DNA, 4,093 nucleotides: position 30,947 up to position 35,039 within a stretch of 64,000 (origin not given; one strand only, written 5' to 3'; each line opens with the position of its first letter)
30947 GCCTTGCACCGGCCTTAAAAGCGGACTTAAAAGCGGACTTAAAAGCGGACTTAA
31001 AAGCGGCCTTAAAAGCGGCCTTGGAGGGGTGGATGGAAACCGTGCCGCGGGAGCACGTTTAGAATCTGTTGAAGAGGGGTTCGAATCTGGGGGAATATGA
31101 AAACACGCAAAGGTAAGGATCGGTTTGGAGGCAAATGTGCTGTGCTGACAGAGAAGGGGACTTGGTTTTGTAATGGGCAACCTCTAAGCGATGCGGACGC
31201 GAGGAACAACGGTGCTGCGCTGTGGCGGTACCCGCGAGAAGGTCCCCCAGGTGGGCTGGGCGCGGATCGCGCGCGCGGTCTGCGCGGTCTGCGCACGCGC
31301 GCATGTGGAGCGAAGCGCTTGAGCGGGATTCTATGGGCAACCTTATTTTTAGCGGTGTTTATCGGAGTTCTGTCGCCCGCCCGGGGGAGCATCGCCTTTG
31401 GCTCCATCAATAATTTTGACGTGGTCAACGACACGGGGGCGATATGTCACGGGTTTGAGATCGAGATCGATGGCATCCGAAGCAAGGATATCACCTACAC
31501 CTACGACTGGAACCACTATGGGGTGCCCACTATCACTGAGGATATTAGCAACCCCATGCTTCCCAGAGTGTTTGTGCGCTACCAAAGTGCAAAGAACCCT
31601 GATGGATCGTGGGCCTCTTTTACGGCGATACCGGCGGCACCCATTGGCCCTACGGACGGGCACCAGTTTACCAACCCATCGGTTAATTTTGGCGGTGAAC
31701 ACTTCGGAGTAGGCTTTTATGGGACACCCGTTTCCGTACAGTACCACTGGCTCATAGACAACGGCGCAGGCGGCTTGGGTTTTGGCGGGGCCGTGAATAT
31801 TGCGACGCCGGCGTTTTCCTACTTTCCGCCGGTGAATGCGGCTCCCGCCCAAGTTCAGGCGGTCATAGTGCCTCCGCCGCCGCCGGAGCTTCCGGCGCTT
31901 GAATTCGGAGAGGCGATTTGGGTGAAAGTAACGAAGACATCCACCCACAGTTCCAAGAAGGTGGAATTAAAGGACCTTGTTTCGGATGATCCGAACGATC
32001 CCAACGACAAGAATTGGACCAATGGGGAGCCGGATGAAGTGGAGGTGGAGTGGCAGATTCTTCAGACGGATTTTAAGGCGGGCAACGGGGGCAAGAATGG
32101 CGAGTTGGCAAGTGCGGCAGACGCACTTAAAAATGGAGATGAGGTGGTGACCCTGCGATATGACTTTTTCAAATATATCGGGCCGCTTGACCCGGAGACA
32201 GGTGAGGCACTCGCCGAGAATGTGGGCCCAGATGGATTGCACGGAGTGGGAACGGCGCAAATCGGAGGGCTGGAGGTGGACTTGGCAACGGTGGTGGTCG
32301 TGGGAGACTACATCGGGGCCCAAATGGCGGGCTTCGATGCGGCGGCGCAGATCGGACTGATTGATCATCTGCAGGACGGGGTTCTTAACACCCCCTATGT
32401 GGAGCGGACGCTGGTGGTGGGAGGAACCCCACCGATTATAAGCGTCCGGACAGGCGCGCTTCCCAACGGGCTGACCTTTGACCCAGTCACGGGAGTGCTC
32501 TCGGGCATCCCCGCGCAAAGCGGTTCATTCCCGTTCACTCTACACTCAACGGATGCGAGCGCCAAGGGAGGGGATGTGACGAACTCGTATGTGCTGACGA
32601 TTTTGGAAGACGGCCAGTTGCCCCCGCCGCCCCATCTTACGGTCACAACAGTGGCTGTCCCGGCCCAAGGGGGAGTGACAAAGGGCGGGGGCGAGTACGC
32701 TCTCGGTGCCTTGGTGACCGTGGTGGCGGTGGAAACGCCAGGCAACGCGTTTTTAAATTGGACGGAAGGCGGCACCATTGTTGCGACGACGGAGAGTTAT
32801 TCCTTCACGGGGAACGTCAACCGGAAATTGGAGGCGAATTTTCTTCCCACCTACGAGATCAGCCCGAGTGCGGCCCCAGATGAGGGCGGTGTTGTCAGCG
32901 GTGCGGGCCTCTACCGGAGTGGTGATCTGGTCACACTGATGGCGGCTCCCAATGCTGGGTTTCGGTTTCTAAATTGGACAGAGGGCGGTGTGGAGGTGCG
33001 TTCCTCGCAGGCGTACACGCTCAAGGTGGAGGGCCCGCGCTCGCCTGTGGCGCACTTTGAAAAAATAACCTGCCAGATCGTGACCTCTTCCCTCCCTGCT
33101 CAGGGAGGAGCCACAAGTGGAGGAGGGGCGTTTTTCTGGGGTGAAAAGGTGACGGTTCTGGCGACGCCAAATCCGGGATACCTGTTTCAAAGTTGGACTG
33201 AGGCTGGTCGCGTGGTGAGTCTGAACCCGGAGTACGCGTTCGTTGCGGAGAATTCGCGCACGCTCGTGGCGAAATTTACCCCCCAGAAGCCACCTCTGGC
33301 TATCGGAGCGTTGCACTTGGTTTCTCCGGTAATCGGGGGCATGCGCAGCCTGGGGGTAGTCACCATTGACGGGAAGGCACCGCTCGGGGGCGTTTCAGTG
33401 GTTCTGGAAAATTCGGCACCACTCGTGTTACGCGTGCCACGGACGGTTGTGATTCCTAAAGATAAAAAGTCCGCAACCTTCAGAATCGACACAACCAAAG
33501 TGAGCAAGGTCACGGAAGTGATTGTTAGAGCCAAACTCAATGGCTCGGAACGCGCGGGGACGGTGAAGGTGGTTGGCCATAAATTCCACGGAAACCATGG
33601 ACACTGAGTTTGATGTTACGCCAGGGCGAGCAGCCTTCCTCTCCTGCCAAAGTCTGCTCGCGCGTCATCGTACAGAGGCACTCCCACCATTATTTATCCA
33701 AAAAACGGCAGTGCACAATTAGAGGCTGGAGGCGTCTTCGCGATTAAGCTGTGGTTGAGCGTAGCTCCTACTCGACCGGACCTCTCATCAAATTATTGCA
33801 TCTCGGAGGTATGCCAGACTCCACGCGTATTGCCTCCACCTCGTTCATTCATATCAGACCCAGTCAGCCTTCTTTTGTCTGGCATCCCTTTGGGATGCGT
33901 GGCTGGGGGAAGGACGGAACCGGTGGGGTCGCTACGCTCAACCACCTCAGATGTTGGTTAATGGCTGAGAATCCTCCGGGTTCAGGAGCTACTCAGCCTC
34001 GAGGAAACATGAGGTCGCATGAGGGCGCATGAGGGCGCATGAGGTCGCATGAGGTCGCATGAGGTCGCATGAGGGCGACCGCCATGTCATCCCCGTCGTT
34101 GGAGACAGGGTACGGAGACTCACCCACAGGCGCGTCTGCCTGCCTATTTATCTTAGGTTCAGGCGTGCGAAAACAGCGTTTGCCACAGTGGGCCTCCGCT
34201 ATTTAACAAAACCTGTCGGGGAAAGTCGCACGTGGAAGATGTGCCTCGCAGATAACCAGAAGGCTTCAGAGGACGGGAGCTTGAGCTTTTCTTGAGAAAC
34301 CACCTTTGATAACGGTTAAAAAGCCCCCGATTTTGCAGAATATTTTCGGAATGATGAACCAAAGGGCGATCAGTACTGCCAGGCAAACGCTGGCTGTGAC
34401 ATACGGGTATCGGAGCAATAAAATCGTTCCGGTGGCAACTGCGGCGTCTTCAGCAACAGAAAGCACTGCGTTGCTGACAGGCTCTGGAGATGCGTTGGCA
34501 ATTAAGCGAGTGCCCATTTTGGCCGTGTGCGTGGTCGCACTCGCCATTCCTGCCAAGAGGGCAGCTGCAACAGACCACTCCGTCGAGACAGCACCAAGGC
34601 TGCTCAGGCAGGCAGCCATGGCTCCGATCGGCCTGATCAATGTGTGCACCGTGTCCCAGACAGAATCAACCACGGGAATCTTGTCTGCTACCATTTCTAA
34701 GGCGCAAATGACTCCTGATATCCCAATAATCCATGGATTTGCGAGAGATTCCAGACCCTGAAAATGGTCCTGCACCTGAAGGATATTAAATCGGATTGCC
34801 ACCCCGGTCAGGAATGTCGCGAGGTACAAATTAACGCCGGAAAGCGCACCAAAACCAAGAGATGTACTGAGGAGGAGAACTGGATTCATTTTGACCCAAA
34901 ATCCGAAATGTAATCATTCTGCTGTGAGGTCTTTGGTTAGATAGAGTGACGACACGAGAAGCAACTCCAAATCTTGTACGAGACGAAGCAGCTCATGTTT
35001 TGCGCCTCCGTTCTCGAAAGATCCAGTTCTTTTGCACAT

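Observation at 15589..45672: Five paralogous PVC-specific secreted cassettes in 30 kb: a candidate undescribed extracytoplasmic system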

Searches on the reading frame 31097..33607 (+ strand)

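Call 10: search_protein_families(library=pfam, proteins=[window:31097-33607:+], max_evalue=0.001)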
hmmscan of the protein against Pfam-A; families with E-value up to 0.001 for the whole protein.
window:31097-33607:+ (836 aa): 2 families
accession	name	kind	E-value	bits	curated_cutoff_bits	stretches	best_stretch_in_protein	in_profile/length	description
PF18998.6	Flg_new_2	-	3.6e-31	107.4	23.6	3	592-657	5-72/73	Divergent InlB B-repeat domain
PF05345.18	He_PIG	-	9.6e-08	32.8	24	1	449-501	40-94/96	Putative Ig domain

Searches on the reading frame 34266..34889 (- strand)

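Call 10: search_protein_families(library=pfam, proteins=[window:34266-34889:-], max_evalue=0.001)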
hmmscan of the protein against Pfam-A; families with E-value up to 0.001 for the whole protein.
window:34266-34889:- (207 aa): 1 family
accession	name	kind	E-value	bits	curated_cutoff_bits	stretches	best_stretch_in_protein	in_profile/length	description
PF13548.11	DUF4126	-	1.2e-40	139.6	27.5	1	8-181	2-174/175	Domain of unknown function (DUF4126)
